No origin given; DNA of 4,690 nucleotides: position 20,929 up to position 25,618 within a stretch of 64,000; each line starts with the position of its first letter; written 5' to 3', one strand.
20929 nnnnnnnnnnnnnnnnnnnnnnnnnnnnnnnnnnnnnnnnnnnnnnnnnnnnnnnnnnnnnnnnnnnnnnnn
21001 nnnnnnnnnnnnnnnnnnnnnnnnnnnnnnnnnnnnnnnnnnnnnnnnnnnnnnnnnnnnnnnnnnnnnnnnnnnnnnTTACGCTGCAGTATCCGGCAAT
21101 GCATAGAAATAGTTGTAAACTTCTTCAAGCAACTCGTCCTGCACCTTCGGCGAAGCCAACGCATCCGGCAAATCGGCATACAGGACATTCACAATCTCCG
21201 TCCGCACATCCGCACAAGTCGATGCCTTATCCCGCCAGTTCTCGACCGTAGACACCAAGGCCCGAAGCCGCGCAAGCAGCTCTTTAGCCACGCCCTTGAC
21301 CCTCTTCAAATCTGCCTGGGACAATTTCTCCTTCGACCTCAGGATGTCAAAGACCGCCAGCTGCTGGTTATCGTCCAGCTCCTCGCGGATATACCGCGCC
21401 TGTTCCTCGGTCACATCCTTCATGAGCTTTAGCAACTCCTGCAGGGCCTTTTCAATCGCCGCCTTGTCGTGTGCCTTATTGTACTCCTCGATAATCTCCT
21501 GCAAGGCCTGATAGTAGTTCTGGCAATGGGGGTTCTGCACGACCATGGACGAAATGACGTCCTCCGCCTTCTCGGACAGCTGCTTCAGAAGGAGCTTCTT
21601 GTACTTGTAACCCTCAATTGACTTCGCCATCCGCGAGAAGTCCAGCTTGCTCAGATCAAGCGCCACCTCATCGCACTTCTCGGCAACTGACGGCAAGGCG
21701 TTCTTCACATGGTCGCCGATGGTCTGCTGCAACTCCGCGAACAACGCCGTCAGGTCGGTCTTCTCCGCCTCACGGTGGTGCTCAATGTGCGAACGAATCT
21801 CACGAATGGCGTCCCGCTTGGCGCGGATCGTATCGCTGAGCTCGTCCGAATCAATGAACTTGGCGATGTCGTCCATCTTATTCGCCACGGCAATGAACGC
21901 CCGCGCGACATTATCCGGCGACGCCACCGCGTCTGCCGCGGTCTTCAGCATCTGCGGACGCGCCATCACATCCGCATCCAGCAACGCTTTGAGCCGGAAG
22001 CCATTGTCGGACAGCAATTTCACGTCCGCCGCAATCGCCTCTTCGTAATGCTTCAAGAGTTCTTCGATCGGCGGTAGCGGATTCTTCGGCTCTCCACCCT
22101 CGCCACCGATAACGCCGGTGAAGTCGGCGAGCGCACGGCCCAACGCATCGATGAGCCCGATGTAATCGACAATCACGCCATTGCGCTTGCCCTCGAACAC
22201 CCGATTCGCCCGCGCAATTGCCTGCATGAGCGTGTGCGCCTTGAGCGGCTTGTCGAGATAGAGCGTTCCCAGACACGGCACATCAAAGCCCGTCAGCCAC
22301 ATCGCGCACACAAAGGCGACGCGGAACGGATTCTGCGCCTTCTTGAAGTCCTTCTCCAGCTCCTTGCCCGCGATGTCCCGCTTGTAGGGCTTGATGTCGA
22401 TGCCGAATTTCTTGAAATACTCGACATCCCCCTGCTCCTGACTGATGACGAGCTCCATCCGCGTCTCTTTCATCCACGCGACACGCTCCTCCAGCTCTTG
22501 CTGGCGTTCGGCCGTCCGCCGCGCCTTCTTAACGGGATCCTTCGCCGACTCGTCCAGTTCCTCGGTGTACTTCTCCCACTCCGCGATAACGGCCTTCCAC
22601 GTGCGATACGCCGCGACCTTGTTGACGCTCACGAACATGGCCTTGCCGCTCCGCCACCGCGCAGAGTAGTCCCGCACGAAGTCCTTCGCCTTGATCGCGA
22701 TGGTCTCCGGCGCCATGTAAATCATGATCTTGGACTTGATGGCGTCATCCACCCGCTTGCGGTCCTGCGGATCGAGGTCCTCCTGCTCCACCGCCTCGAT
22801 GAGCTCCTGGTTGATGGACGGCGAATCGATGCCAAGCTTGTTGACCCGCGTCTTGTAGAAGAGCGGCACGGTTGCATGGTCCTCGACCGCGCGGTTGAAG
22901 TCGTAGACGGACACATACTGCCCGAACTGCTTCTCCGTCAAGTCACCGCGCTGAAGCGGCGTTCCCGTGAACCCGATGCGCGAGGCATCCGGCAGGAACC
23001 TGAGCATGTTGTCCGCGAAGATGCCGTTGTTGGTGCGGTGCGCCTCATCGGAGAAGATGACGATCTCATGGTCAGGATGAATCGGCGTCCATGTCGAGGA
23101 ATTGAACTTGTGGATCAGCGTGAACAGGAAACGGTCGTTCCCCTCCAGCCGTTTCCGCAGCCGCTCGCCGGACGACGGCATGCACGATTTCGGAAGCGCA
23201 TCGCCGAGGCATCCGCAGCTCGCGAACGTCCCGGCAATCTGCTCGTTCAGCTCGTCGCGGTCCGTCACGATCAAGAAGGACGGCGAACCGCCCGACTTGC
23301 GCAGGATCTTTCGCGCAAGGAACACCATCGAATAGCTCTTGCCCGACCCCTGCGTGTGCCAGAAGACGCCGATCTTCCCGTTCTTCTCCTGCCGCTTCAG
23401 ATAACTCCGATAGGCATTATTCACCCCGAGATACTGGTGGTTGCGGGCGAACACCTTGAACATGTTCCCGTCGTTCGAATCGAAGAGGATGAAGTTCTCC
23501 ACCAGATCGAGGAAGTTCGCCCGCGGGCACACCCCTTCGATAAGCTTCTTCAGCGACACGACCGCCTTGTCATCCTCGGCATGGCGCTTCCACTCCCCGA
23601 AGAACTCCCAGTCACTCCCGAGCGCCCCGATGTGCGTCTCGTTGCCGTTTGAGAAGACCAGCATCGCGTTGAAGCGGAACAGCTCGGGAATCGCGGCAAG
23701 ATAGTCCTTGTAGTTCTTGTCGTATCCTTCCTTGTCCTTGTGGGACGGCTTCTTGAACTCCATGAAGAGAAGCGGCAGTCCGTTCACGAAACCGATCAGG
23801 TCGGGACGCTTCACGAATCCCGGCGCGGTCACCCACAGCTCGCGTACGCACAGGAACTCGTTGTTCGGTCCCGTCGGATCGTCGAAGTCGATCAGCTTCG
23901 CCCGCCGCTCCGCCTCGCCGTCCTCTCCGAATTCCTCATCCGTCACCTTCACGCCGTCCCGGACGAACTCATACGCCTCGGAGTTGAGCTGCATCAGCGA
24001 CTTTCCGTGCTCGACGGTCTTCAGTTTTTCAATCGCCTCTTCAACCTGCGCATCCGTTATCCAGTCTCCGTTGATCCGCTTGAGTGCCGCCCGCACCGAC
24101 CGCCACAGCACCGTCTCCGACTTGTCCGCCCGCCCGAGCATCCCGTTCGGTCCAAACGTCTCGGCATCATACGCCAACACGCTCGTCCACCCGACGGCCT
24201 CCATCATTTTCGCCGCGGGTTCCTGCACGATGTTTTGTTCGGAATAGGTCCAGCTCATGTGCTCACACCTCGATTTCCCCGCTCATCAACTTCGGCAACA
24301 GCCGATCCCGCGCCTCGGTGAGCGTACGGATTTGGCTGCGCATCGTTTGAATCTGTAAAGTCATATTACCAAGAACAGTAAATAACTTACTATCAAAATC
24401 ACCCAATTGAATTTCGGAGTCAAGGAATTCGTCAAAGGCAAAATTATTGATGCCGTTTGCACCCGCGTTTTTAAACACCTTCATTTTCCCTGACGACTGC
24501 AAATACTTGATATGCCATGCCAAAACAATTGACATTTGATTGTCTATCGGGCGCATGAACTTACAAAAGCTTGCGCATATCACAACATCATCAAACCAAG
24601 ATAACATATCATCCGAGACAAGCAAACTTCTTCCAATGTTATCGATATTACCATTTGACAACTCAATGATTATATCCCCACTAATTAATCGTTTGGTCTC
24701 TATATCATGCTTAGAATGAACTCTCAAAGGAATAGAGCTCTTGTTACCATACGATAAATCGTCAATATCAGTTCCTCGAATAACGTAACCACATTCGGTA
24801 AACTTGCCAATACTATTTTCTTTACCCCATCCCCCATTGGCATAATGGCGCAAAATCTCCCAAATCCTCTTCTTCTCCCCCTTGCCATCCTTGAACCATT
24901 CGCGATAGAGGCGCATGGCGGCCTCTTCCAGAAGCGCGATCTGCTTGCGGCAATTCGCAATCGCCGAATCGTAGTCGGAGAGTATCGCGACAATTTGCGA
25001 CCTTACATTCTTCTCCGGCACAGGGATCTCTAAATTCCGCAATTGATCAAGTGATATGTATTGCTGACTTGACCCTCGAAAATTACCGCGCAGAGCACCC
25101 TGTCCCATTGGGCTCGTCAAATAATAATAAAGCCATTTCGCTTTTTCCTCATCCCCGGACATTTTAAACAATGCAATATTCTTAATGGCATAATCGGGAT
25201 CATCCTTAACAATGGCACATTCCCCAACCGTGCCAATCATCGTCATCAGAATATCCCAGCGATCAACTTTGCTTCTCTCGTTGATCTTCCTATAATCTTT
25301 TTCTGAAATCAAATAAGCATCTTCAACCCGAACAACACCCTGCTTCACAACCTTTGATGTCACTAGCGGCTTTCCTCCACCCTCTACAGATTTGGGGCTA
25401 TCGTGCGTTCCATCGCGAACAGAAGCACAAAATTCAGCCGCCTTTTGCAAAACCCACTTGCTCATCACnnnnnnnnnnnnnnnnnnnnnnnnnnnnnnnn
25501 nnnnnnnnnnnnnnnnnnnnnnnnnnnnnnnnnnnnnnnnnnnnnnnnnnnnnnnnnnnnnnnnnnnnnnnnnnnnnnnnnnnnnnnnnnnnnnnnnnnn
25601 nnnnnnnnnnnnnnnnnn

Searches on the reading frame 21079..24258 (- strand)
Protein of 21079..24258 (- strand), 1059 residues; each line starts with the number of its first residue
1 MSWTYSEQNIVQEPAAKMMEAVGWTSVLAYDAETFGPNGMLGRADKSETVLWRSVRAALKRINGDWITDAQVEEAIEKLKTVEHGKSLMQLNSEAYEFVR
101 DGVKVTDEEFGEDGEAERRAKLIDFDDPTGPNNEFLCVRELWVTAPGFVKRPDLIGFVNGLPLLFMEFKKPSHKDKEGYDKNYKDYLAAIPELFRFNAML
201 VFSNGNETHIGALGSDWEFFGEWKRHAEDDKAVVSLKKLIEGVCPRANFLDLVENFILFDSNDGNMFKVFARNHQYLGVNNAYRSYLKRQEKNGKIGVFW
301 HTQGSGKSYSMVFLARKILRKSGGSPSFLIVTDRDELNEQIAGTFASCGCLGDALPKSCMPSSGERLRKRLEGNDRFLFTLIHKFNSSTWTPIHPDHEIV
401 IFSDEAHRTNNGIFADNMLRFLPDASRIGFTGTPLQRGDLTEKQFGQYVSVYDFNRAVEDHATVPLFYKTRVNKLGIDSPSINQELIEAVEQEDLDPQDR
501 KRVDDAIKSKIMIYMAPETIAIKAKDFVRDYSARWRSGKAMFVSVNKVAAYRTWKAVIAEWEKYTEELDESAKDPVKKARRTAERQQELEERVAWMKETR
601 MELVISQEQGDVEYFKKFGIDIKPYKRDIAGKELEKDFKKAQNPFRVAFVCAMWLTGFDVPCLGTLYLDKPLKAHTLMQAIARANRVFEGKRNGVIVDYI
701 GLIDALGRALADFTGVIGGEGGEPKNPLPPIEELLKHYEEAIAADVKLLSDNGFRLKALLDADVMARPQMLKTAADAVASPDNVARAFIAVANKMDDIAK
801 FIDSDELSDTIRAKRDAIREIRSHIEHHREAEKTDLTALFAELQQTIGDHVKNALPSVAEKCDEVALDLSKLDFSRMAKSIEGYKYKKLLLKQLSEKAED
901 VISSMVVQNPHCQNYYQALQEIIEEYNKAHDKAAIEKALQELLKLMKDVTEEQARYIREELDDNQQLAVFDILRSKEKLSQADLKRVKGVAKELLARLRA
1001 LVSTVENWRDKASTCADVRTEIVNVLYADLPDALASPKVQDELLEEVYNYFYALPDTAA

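Call 83: search_protein_families(library=pfam, proteins=[window:21079-24258:-], max_evalue=0.0001)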
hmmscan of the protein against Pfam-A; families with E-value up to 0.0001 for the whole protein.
window:21079-24258:- (1059 aa): 5 families
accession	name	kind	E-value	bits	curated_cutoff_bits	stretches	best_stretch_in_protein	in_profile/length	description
PF18766.7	SWI2_SNF2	-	1.1e-60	205.4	26.7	1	274-494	1-216/221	SWI2/SNF2 ATPase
PF04313.20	HSDR_N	-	2e-34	119.6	25.1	1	5-215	2-194/198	Type I restriction enzyme R protein N terminus (HSDR_N)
PF22679.2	T1R_D3-like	-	3.1e-19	70.4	27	1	612-699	67-156/158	Type I restriction enzyme subunit R domain 3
PF04851.21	ResIII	-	3.7e-19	69.7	22.5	1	281-434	10-162/164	Type III restriction enzyme, res subunit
PF11867.13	T1RH-like_C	-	1.4e-18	67.9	26.8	1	731-1045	11-317/329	Type I restriction enzyme HindI endonuclease subunit-like, C-terminal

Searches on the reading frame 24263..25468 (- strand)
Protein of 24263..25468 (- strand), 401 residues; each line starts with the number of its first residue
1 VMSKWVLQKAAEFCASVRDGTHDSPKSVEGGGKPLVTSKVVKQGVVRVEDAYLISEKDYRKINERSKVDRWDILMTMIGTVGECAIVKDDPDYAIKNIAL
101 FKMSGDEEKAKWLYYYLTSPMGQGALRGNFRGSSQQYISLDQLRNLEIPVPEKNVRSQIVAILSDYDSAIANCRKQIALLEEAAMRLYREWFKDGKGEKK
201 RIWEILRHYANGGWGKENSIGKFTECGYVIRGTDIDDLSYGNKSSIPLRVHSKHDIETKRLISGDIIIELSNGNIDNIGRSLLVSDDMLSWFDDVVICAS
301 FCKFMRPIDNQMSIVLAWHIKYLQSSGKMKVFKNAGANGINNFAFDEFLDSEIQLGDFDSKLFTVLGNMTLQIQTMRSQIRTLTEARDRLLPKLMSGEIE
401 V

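Call 83: search_protein_families(library=pfam, proteins=[window:24263-25468:-], max_evalue=0.0001)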
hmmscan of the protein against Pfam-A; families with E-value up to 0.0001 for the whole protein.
window:24263-25468:- (401 aa): 1 family
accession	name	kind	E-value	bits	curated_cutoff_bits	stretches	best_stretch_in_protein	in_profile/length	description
PF01420.25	Methylase_S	-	5.5e-12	46.7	22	1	3-181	2-167/168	Type I restriction modification DNA specificity domain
